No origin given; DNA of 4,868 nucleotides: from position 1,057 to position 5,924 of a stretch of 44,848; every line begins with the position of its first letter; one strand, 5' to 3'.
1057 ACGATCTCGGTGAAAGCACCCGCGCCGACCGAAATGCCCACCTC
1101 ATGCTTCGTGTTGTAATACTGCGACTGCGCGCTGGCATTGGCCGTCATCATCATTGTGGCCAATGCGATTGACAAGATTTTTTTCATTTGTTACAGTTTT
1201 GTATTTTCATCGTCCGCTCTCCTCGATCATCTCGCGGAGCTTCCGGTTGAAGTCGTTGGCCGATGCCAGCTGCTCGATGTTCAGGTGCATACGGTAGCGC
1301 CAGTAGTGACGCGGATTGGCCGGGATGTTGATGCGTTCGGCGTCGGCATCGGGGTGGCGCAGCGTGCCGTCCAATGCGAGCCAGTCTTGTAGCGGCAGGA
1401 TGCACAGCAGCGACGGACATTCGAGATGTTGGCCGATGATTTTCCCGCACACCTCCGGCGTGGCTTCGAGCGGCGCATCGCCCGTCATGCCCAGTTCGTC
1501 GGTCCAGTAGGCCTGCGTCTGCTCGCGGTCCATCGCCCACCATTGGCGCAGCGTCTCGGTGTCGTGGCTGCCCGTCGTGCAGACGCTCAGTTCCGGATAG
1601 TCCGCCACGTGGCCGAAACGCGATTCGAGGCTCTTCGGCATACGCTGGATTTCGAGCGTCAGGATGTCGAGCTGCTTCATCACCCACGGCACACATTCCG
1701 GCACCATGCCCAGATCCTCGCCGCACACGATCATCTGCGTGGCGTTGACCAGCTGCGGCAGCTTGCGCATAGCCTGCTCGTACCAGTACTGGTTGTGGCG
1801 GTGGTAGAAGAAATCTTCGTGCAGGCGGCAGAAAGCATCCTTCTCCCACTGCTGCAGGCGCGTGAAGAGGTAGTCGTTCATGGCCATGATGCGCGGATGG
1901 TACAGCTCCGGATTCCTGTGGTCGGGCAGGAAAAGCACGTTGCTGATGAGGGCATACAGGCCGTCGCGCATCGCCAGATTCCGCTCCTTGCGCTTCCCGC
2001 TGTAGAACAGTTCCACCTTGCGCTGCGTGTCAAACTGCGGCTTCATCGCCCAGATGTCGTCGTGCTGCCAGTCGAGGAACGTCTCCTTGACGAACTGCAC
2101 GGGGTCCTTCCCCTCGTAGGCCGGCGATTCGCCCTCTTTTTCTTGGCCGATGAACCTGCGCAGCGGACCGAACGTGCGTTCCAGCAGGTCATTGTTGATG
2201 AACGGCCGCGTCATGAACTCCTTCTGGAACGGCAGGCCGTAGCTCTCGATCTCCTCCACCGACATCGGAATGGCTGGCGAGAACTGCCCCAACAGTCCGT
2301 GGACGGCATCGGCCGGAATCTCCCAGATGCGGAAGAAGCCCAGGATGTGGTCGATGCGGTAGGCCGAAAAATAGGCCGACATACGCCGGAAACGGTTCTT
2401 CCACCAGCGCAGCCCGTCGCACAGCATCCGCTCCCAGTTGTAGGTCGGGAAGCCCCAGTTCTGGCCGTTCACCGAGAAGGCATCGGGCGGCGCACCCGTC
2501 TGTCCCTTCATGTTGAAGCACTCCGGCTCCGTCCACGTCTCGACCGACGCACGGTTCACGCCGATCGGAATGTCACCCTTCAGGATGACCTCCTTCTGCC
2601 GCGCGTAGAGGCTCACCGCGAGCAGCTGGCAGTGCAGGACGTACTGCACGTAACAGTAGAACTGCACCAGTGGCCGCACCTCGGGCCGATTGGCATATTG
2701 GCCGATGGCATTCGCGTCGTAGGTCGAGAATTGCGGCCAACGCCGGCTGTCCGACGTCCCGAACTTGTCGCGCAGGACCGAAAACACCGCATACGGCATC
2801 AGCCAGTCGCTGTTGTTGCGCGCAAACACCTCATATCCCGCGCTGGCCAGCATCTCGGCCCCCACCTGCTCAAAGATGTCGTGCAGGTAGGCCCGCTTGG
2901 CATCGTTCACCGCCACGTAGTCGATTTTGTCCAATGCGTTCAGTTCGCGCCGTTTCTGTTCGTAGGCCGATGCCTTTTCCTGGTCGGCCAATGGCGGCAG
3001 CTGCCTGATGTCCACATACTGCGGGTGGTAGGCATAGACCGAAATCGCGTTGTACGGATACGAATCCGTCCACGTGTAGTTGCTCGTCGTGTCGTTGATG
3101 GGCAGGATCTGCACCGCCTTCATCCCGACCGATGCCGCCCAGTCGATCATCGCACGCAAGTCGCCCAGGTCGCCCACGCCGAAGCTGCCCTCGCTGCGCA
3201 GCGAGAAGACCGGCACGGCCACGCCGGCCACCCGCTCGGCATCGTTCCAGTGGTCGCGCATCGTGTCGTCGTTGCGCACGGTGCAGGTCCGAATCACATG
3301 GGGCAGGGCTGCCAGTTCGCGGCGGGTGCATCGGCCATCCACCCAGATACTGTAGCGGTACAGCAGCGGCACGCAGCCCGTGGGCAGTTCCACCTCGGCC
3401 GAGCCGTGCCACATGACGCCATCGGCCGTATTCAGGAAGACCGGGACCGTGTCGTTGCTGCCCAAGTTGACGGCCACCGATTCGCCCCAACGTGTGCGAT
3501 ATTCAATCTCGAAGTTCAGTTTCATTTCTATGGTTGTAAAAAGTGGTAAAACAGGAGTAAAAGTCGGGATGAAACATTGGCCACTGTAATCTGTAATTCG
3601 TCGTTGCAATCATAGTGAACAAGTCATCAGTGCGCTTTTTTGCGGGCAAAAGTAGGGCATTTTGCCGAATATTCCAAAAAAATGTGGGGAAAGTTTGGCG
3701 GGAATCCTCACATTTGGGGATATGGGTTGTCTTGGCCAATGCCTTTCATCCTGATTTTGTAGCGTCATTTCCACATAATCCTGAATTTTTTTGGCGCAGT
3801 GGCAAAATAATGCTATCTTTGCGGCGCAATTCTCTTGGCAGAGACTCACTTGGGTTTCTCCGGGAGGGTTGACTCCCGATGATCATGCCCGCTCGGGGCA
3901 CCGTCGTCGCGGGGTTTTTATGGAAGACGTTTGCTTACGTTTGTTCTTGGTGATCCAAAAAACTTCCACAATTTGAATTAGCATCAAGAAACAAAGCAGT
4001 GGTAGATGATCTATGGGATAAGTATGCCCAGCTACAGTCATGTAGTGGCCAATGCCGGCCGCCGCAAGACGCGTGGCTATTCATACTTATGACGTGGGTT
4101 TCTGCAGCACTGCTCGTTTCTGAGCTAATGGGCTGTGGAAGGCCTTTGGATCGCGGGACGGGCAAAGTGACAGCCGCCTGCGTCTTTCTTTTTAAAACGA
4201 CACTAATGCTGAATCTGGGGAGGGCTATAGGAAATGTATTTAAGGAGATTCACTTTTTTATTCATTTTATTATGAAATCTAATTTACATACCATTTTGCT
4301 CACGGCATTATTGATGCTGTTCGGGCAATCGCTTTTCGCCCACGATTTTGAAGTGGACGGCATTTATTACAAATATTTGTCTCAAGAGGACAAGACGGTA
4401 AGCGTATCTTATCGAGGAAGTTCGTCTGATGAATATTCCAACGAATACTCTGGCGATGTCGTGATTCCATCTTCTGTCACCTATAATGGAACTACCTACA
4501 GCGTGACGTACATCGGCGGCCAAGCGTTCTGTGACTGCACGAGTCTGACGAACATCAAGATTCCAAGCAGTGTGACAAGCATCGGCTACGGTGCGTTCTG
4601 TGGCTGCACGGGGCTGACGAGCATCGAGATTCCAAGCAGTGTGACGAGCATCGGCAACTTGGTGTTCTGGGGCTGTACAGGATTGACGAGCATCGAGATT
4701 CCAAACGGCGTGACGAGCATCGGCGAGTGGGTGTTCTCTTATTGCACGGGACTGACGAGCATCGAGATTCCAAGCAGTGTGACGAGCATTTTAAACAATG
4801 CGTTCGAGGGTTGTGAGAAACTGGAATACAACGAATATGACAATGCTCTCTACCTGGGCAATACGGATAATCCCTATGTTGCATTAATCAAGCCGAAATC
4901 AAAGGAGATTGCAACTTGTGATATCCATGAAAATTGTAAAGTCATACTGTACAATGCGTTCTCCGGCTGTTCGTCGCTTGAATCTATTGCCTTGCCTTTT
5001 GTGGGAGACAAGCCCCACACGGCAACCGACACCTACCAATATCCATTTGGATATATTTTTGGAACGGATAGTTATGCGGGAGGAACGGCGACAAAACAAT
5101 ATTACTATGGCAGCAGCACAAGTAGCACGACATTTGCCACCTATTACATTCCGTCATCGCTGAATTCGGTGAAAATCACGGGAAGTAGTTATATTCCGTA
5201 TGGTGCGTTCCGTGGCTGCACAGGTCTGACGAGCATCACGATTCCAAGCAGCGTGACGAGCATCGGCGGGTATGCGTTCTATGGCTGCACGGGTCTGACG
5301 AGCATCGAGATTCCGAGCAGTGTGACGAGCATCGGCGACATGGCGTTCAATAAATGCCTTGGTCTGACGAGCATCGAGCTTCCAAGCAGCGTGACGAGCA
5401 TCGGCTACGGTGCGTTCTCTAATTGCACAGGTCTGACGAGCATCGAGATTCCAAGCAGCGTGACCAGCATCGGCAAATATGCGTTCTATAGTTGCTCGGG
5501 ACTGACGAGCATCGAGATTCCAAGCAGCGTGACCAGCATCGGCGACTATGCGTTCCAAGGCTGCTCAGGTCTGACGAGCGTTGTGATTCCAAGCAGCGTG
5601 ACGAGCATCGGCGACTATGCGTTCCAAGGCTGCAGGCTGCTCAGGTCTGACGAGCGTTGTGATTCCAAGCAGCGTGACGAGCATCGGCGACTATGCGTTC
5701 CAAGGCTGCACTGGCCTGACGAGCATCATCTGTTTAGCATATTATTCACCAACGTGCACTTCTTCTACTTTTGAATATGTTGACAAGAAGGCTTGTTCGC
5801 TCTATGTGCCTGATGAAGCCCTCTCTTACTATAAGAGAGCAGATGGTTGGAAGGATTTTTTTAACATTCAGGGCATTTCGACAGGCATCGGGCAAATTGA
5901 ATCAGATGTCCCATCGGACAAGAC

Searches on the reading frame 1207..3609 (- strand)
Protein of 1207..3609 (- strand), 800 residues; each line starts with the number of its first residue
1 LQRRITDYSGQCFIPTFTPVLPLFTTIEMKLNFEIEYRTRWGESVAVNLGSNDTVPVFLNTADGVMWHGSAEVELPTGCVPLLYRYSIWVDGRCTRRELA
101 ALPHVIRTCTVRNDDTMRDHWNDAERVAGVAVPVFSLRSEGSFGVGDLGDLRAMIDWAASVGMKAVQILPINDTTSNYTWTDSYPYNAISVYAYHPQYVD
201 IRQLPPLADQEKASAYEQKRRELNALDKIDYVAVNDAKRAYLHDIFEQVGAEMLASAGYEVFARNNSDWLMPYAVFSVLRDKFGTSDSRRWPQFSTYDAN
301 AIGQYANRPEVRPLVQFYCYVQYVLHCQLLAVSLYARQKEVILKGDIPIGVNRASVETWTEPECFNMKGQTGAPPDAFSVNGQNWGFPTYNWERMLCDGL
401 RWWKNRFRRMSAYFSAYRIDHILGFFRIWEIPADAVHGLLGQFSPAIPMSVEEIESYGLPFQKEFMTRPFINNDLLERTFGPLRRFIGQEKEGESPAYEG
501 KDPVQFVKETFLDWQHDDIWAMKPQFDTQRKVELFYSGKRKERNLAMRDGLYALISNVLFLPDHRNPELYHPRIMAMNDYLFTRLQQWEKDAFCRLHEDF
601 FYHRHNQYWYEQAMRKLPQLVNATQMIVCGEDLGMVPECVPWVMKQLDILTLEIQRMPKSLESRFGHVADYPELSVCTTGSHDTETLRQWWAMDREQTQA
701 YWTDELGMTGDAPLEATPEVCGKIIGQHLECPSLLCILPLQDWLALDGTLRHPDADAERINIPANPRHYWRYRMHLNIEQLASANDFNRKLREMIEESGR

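Call 91: search_protein_families(library=pfam, proteins=[window:1207-3609:-], max_evalue=0.001)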
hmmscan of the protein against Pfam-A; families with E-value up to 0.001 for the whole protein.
window:1207-3609:- (800 aa): 1 family
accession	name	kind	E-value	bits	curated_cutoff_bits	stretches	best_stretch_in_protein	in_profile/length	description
PF02446.23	Glyco_hydro_77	-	3e-139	465.3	25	1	132-775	1-460/465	4-alpha-glucanotransferase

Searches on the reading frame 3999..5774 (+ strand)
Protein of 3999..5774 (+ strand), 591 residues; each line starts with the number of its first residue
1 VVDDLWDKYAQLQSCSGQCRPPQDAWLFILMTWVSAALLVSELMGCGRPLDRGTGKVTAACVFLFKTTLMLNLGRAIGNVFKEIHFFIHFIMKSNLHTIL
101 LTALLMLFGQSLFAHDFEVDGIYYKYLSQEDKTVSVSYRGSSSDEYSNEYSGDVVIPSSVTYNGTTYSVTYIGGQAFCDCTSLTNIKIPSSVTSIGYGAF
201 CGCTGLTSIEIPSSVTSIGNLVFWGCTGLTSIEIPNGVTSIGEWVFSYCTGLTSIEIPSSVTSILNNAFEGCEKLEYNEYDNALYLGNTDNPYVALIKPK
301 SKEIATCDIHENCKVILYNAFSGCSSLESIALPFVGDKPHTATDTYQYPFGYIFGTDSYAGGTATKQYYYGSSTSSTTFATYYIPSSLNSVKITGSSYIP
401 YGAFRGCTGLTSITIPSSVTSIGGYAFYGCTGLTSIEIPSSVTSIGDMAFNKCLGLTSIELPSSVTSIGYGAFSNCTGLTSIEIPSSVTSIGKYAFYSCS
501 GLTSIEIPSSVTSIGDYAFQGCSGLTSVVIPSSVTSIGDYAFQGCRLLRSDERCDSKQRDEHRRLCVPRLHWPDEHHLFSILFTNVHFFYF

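Call 91: search_protein_families(library=pfam, proteins=[window:3999-5774:+], max_evalue=0.001)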
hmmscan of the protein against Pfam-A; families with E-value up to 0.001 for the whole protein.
window:3999-5774:+ (591 aa): 2 families
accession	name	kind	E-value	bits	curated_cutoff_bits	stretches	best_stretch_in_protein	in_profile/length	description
PF13306.12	LRR_5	-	1.7e-107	354.8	27.7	3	443-547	1-103/127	BspA type Leucine rich repeat region (6 copies)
PF13855.12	LRR_8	-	2.5e-14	53.2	27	0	441-484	12-56/61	Leucine rich repeat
